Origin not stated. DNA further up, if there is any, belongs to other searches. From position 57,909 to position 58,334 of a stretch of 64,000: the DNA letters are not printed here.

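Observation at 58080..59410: Four copies of a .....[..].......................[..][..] module interleaved with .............FYLLPV repeats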

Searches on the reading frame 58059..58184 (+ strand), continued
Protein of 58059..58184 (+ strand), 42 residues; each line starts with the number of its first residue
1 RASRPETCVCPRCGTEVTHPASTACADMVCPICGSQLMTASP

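Call 49: search_protein_families(library=ncbifam, proteins=[P0092, P0098, P0105, P0074, P0088, P0051, P0052, P0151], max_evalue=1)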
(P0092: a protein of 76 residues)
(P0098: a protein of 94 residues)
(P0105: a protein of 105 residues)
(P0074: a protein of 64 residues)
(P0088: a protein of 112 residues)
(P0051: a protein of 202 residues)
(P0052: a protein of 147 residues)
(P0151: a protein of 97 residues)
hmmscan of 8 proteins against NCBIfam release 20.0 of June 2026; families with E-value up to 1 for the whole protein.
P0092 (76 aa): 10 families
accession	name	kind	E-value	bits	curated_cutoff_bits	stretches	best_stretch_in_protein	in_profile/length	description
NF041909.1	HVO_2753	equivalog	0.025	14.5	80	1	46-75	12-38/59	HVO_2753 family zinc finger protein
TIGR01206.1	lysW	equivalog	0.21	11.5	53.2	0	64-73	3-12/54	lysine biosynthesis protein LysW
TIGR00373.1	TIGR00373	equivalog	0.25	10.8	149.5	1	45-74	111-139/162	transcription factor E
NF038384.1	zinc_YnfU_fam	subfamily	0.3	10.7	36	0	63-73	16-26/52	YnfU family zinc-binding protein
NF001607.0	PRK00398.1-4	equivalog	0.31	10.8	89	0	63-73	28-38/53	DNA-directed RNA polymerase subunit P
NF040570.1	guided_TnpB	subfamily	0.31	10.3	100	1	45-74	348-377/389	RNA-guided endonuclease TnpB family protein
NF041913.1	HVO_2142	equivalog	0.32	10.9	90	0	63-74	11-22/48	HVO_2142 family zinc finger protein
NF041911.1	HVO_0649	equivalog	0.32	10.9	70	0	44-75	23-61/65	HVO_0649 family zinc finger protein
NF041795.1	Brz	equivalog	0.5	10.8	100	0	62-73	4-15/60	transcriptional regulator Brz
NF033497.1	rubre_like_arch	subfamily_domain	0.87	9.4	32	0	46-73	3-26/34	rubrerythrin-like domain-containing protein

P0098 (94 aa): 5 families
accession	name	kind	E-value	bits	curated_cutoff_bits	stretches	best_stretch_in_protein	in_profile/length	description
NF001605.0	PRK00398.1-2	equivalog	0.0025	17.6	63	1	64-92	4-29/43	DNA-directed RNA polymerase subunit P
NF041913.1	HVO_2142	equivalog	0.11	12.3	90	1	79-92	9-22/48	HVO_2142 family zinc finger protein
TIGR02605.1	CxxC_CxxC_SSSS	subfamily_domain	0.31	11.1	31.3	0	64-91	8-37/52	FmdB family zinc ribbon protein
NF033497.1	rubre_like_arch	subfamily_domain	0.48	10.2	32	0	64-91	3-26/34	rubrerythrin-like domain-containing protein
NF038384.1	zinc_YnfU_fam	subfamily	0.77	9.4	36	0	82-91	17-26/52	YnfU family zinc-binding protein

P0105 (105 aa): 3 families
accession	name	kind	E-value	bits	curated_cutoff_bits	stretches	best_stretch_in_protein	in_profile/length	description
NF001605.0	PRK00398.1-2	equivalog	0.045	13.6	63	1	75-102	4-28/43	DNA-directed RNA polymerase subunit P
TIGR00100.1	hypA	equivalog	0.32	11.1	88.1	1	72-103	70-98/116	hydrogenase maturation nickel metallochaperone HypA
NF001669.0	PRK00432.1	equivalog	0.79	9.8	54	0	92-100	26-34/58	30S ribosomal protein S27ae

P0074 (64 aa): 7 families
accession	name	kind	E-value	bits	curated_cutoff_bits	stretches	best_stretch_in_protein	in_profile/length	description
TIGR00373.1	TIGR00373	equivalog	0.042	13.3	149.5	1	28-58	109-138/162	transcription factor E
NF004910.0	PRK06266.1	equivalog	0.044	13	180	1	28-60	124-155/185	transcription initiation factor E subunit alpha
TIGR00100.1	hypA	equivalog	0.057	13.5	88.1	1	29-63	71-102/116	hydrogenase maturation nickel metallochaperone HypA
NF038384.1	zinc_YnfU_fam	subfamily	0.076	12.6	36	1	29-42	17-30/52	YnfU family zinc-binding protein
NF033497.1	rubre_like_arch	subfamily_domain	0.13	12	32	1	31-58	3-26/34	rubrerythrin-like domain-containing protein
NF047912.1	ECs_2282_CxxC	subfamily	0.14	12.1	37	1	48-61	2-15/60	ECs_2282 family putative zinc-binding protein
NF011302.0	PRK14714.1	equivalog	0.47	7.8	1791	1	29-62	706-736/1350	DNA-directed DNA polymerase II large subunit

P0088 (112 aa): 7 families
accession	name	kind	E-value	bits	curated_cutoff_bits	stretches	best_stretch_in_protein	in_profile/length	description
NF001605.0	PRK00398.1-2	equivalog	0.011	15.6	63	1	81-109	4-29/43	DNA-directed RNA polymerase subunit P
NF047912.1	ECs_2282_CxxC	subfamily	0.047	13.6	37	1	98-110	2-14/60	ECs_2282 family putative zinc-binding protein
NF003339.0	PRK04351.1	equivalog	0.24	11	113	1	80-109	114-143/149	SprT family protein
NF011481.0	PRK14890.1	equivalog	0.37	10.8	61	1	96-110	25-39/61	putative Zn-ribbon RNA-binding protein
NF041197.2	CxxC_Se_CxxC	equivalog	0.45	10.7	40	1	81-107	1-27/53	dual CXXC motif small (seleno)protein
NF038384.1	zinc_YnfU_fam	subfamily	0.74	9.4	36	0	78-106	16-46/52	YnfU family zinc-binding protein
NF006816.0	PRK09335.1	equivalog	0.84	10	118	0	64-102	7-44/96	30S ribosomal protein S26e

P0051 (202 aa): 16 families
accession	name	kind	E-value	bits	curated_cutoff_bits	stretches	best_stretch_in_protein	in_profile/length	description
NF038384.1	zinc_YnfU_fam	subfamily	7e-06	25.5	36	2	33-46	17-30/52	YnfU family zinc-binding protein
NF047912.1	ECs_2282_CxxC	subfamily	0.00088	19.1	37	2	34-70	4-45/60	ECs_2282 family putative zinc-binding protein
NF011103.0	PRK14530.1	equivalog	0.0043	16.7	294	1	87-135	125-167/215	adenylate kinase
NF001605.0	PRK00398.1-2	equivalog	0.0071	16.2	63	2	35-62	4-28/43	DNA-directed RNA polymerase subunit P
TIGR00373.1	TIGR00373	equivalog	0.0087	15.6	149.5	2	90-118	111-138/162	transcription factor E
NF004910.0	PRK06266.1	equivalog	0.012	14.8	180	2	90-120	126-155/185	transcription initiation factor E subunit alpha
NF038281.1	IS200_TnpB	exception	0.015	14.5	425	1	32-68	315-351/360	IS200/IS605 family element RNA-guided endonuclease TnpB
NF041909.1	HVO_2753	equivalog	0.016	15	80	1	35-72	12-46/59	HVO_2753 family zinc finger protein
NF033497.1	rubre_like_arch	subfamily_domain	0.025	14.3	32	1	91-118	3-26/34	rubrerythrin-like domain-containing protein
NF001380.0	PRK00279.1-2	equivalog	0.025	14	251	0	88-125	127-164/216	adenylate kinase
NF008261.0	PRK11032.1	equivalog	0.029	14.4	183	1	31-62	123-152/160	zinc ribbon-containing protein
NF034126.3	PRK09521.1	equivalog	0.033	14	90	2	90-121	146-173/180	exosome complex RNA-binding protein Csl4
NF001607.0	PRK00398.1-4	equivalog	0.039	13.7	89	1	91-122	12-42/53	DNA-directed RNA polymerase subunit P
TIGR04165.1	methano_modCys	hypoth_equivalog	0.32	11.3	60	0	54-97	9-45/50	TIGR04165 family Cys-rich peptide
NF041911.1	HVO_0649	equivalog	0.48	10.3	70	0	33-65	23-62/65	HVO_0649 family zinc finger protein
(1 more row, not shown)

P0052 (147 aa): 13 families
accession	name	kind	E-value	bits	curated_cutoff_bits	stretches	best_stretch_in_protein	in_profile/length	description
NF038384.1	zinc_YnfU_fam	subfamily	0.0023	17.5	36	1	48-61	17-30/52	YnfU family zinc-binding protein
NF006336.0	PRK08566.1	equivalog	0.0029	15.8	819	1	69-125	100-156/883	DNA-directed RNA polymerase subunit A'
NF038281.1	IS200_TnpB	exception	0.005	16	425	1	48-81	316-349/360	IS200/IS605 family element RNA-guided endonuclease TnpB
NF001605.0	PRK00398.1-2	equivalog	0.01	15.7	63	1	50-78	4-29/43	DNA-directed RNA polymerase subunit P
TIGR02390.1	RNA_pol_rpoA1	equivalog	0.011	13.9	1042.55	1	68-125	94-152/867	DNA-directed RNA polymerase subunit A'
NF041259.1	mono_DmmA_fam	domain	0.012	15.9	60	2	100-144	37-80/101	dimethylamine monooxygenase subunit DmmA family protein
TIGR00100.1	hypA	equivalog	0.051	13.6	88.1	1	48-92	71-112/116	hydrogenase maturation nickel metallochaperone HypA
TIGR03655.1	anti_R_Lar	subfamily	0.058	13.7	39.6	1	50-106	4-51/55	Lar family restriction alleviation protein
NF011103.0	PRK14530.1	equivalog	0.15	11.7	294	0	44-91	123-171/215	adenylate kinase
NF047912.1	ECs_2282_CxxC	subfamily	0.29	11.1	37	1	68-84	3-19/60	ECs_2282 family putative zinc-binding protein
NF048018.1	IS256_N_4Cys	domain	0.33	11.6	27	0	69-76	1-8/31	transposase-like zinc-binding domain-containing protein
TIGR03831.1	YgiT_finger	domain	0.34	11.2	20.2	0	49-56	34-41/46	YgiT-type zinc finger protein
NF003339.0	PRK04351.1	equivalog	0.59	9.8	113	0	107-144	105-142/149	SprT family protein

P0151 (97 aa): 9 families
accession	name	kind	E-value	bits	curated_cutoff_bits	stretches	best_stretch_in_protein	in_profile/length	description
NF003257.0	PRK04217.1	equivalog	0.00016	21.8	115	1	1-35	68-103/110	hypothetical protein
NF038384.1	zinc_YnfU_fam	subfamily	0.00035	20.1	36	1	56-92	9-46/52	YnfU family zinc-binding protein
NF047912.1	ECs_2282_CxxC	subfamily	0.0026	17.6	37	1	84-95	2-13/60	ECs_2282 family putative zinc-binding protein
NF001629.0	PRK00415.1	equivalog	0.02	14.4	70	1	64-95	14-44/62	30S ribosomal protein S27e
TIGR02605.1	CxxC_CxxC_SSSS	subfamily_domain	0.21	11.7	31.3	2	67-93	8-35/52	FmdB family zinc ribbon protein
NF001607.0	PRK00398.1-4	equivalog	0.24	11.2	89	1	67-95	12-39/53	DNA-directed RNA polymerase subunit P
NF040849.1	tRNAmod_TiaS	equivalog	0.36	9.3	600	1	46-94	335-379/422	tRNA(Ile2) 2-agmatinylcytidine synthetase TiaS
NF041911.1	HVO_0649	equivalog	0.38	10.7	70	0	63-75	21-33/65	HVO_0649 family zinc finger protein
NF001669.0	PRK00432.1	equivalog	0.65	10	54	0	86-92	28-34/58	30S ribosomal protein S27ae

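Call 52: find_homologous_proteins(query=A3, max_evalue=0.001)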
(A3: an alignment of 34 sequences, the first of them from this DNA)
Query A3 (34 sequences) (42 aa, profile of the alignment): 1085 proteins with E <= 0.001 among 1177 candidates; the best 120 are listed.
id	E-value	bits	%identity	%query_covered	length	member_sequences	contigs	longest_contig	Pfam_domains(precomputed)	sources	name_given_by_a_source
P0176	1.7e-16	77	42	74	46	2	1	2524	-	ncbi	-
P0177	4.6e-16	76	43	71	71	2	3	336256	-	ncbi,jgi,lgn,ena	-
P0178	6.2e-16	75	55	74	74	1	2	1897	-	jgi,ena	-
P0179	6.6e-16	75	44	81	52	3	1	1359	PF01396.25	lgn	-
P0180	9.7e-16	75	48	79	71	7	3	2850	-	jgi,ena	jgi:hypothetical protein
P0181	1.1e-15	74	48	74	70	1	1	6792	-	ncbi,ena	-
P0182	1.2e-15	74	52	74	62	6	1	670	-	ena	-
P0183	1.3e-15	74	47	76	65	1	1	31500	PF03119.22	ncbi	-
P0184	1.3e-15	74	45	74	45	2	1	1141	-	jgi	-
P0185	1.4e-15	74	42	74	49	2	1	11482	-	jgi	jgi:predicted RNA-binding Zn-ribbon protein involved in translation (DUF1610 family)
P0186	1.4e-15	74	42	74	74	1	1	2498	-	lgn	-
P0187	1.6e-15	74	48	79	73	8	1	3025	-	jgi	jgi:hypothetical protein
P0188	1.6e-15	74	48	79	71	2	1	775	-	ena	-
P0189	2.0e-15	74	45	79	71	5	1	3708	-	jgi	jgi:hypothetical protein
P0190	2.0e-15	74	45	74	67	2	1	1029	-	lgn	-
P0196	2.9e-15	73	45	74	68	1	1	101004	-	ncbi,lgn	-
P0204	3.5e-15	73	47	76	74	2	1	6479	PF17253.8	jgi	jgi:hypothetical protein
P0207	4.1e-15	73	45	74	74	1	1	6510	PF17253.8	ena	-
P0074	4.4e-15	72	41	81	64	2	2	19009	-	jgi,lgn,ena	-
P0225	6.9e-15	72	42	74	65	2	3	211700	-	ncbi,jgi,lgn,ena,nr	ncbi:MAG TPA: hypothetical protein G4O20_01360 [Dehalococcoidia bacterium]|nr:hypothetical protein [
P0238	8.2e-15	72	43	71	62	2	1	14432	-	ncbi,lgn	ncbi:MAG: hypothetical protein R6V05_15700 [Candidatus Brocadiia bacterium]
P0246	8.9e-15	72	47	76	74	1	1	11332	PF17253.8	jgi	-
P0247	9.1e-15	71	47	76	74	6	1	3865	PF17253.8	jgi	-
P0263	1.2e-14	71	44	76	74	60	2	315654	PF17253.8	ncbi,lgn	-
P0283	1.8e-14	71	44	76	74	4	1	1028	PF17253.8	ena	-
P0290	2.1e-14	70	45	74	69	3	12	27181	-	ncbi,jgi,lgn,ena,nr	ncbi:MAG: hypothetical protein PHV38_04485 [Eubacteriales bacterium]|jgi:hypothetical protein|nr:hyp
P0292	2.1e-14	70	44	81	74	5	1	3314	-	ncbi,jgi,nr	ncbi:MAG: hypothetical protein DRN01_06200 [Thermoplasmata archaeon]|nr:MAG: hypothetical protein DR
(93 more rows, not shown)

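Call 53: find_encoding_contigs(protein=P0225, flank=4000, max_places=2)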
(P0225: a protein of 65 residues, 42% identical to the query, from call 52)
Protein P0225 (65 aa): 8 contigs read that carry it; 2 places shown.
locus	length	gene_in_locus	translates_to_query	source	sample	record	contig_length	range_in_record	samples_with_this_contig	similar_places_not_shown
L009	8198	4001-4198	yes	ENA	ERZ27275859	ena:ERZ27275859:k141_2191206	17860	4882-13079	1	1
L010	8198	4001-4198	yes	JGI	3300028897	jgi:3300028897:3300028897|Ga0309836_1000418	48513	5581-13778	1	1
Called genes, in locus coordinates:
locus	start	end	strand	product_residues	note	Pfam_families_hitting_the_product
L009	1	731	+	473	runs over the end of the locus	PF07992:Pyr_redox_2 (faint), PF12831:FAD_oxidored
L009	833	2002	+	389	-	-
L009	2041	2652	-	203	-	-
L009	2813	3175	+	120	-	PF02001:DUF134, PF08281:Sigma70_r4_2 (weak)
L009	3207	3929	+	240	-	PF13938:DUF4213, PF04016:DUF364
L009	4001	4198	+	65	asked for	-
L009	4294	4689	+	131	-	PF02579:Nitro_FeMo-Co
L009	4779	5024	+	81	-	-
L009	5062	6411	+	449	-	PF03486:HI0933_like (faint), PF07992:Pyr_redox_2, PF13450:NAD_binding_8 (faint), PF13738:Pyr_redox_3, PF00070:Pyr_redox, PF02852:Pyr_redox_dim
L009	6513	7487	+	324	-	PF01073:3Beta_HSD, PF01370:Epimerase, PF02719:Polysacc_synt_2, PF04321:RmlD_sub_bind, PF13460:NAD_binding_10 (weak), PF16363:GDP_Man_Dehyd, PF07993:NAD_binding_4 (weak)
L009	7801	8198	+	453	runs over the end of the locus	PF04015:DUF362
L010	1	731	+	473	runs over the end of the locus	PF07992:Pyr_redox_2 (faint), PF12831:FAD_oxidored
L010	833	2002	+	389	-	-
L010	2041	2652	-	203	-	-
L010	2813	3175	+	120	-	PF02001:DUF134, PF08281:Sigma70_r4_2 (weak)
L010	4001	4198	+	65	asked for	-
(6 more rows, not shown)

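Call 54: find_encoding_contigs(protein=P0263, flank=4000, max_places=2)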
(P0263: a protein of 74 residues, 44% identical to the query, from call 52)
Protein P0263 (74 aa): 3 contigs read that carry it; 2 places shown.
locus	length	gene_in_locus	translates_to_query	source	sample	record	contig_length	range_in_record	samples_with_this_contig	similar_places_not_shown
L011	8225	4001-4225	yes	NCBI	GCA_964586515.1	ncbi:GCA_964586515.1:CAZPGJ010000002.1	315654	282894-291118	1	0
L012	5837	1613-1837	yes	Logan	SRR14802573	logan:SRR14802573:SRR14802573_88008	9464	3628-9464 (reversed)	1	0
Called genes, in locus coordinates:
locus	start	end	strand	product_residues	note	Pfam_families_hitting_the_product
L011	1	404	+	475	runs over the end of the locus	PF18073:Zn_ribbon_LapB, PF13481:AAA_25, PF03796:DnaB_C (weak), PF06745:ATPase (faint), PF13541:ChlI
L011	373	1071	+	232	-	PF01128:IspD, PF12804:NTP_transf_3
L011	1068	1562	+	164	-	PF02542:YgbB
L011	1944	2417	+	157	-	PF02001:DUF134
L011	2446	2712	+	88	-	-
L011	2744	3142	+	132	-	-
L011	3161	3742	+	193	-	-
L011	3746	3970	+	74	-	PF09723:Zn_ribbon_8, PF13717:Zn_ribbon_4 (faint)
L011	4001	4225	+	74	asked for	PF17253:DUF5320 (weak)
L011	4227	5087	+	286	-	PF01656:CbiA, PF10609:ParA, PF00037:Fer4 (weak), PF12837:Fer4_6 (weak), PF13237:Fer4_10, PF14697:Fer4_21, PF12838:Fer4_7 (weak), PF00037:Fer4 (weak), +6 more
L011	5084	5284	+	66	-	-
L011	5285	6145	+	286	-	PF01656:CbiA, PF10609:ParA (faint), PF12838:Fer4_7 (faint), PF13187:Fer4_9 (faint), PF13484:Fer4_16 (faint), PF00037:Fer4, PF14697:Fer4_21, PF00037:Fer4 (weak), +5 more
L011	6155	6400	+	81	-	PF09723:Zn_ribbon_8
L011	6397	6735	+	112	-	PF02579:Nitro_FeMo-Co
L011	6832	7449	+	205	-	PF01121:CoaE, PF13238:AAA_18 (weak)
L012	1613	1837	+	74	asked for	PF17253:DUF5320 (weak)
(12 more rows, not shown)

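Call 55: find_encoding_contigs(protein=P0177, flank=4000, max_places=2)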
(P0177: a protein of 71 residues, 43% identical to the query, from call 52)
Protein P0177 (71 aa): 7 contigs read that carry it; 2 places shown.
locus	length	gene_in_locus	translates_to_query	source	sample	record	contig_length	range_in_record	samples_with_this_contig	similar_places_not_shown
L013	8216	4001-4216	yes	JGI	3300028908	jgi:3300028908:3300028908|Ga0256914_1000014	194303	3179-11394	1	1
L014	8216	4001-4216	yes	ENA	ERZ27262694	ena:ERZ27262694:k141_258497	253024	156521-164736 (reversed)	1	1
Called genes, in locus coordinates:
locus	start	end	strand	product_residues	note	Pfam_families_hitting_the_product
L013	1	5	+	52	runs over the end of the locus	-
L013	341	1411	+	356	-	PF02547:Queuosine_synth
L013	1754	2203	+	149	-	PF02579:Nitro_FeMo-Co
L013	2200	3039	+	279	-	PF01656:CbiA, PF10609:ParA (weak), PF00037:Fer4 (weak), PF13237:Fer4_10 (weak), PF14697:Fer4_21 (weak), PF13187:Fer4_9 (weak), PF00037:Fer4 (weak), PF10609:ParA (weak), +8 more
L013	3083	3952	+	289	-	PF00142:Fer4_NifH (faint), PF01656:CbiA, PF10609:ParA (faint), PF12838:Fer4_7 (faint), PF00037:Fer4 (faint), PF12797:Fer4_2 (faint), PF14697:Fer4_21 (weak)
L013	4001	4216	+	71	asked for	-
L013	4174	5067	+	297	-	PF01937:ARMT1-like_dom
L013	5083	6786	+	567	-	PF01266:DAO (faint), PF07992:Pyr_redox_2, PF13738:Pyr_redox_3 (faint), PF00070:Pyr_redox, PF02852:Pyr_redox_dim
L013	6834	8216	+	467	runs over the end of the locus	PF00989:PAS, PF08448:PAS_4, PF13426:PAS_9, PF00158:Sigma54_activat, PF14532:Sigma54_activ_2, PF07728:AAA_5, PF25601:AAA_lid_14, PF02954:HTH_8, +1 more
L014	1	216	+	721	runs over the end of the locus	PF13166:AAA_13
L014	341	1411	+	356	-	PF02547:Queuosine_synth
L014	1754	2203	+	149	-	PF02579:Nitro_FeMo-Co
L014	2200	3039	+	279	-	PF01656:CbiA, PF10609:ParA (weak), PF00037:Fer4 (weak), PF13237:Fer4_10 (weak), PF14697:Fer4_21 (weak), PF13187:Fer4_9 (weak), PF00037:Fer4 (weak), PF10609:ParA (weak), +8 more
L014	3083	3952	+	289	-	PF00142:Fer4_NifH (faint), PF01656:CbiA, PF10609:ParA (faint), PF12838:Fer4_7 (faint), PF00037:Fer4 (faint), PF12797:Fer4_2 (faint), PF14697:Fer4_21 (weak)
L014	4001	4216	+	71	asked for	-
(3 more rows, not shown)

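Call 56: find_encoding_contigs(protein=P0196, flank=4000, max_places=2)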
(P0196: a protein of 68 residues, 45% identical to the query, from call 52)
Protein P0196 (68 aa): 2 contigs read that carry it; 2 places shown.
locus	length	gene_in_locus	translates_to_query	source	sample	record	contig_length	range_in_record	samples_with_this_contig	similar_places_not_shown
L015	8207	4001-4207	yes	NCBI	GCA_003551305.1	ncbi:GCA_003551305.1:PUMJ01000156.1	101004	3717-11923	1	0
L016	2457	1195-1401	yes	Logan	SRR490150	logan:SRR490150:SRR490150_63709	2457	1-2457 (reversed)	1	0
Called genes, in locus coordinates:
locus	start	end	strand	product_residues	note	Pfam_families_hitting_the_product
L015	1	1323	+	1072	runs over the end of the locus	PF12705:PDDEXK_1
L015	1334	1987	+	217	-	PF04055:Radical_SAM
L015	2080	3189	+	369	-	PF01408:GFO_IDH_MocA, PF22725:GFO_IDH_MocA_C3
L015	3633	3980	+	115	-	PF02001:DUF134, PF13560:HTH_31 (weak), PF04545:Sigma70_r4, PF13545:HTH_Crp_2 (weak), PF08281:Sigma70_r4_2, PF13384:HTH_23, PF20432:Xre-like-HTH (weak), PF12802:MarR_2 (weak), +1 more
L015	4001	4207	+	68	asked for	-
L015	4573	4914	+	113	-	PF17253:DUF5320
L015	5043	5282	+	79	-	PF02579:Nitro_FeMo-Co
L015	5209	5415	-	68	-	-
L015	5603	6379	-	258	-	PF01656:CbiA (weak), PF06564:CBP_BcsQ (faint), PF13614:AAA_31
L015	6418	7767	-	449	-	PF00884:Sulfatase, PF01663:Phosphodiest (weak), PF16347:SGSH_C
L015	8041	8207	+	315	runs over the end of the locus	PF01073:3Beta_HSD, PF01370:Epimerase, PF02719:Polysacc_synt_2, PF04321:RmlD_sub_bind, PF07993:NAD_binding_4, PF08659:KR (weak), PF13460:NAD_binding_10, PF16363:GDP_Man_Dehyd, +2 more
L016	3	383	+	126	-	?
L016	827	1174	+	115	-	PF02001:DUF134, PF13560:HTH_31 (weak), PF04545:Sigma70_r4, PF13545:HTH_Crp_2 (weak), PF08281:Sigma70_r4_2, PF13384:HTH_23, PF20432:Xre-like-HTH (weak), PF12802:MarR_2 (weak), +1 more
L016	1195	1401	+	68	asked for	-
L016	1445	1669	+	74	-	PF17253:DUF5320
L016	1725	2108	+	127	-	PF17253:DUF5320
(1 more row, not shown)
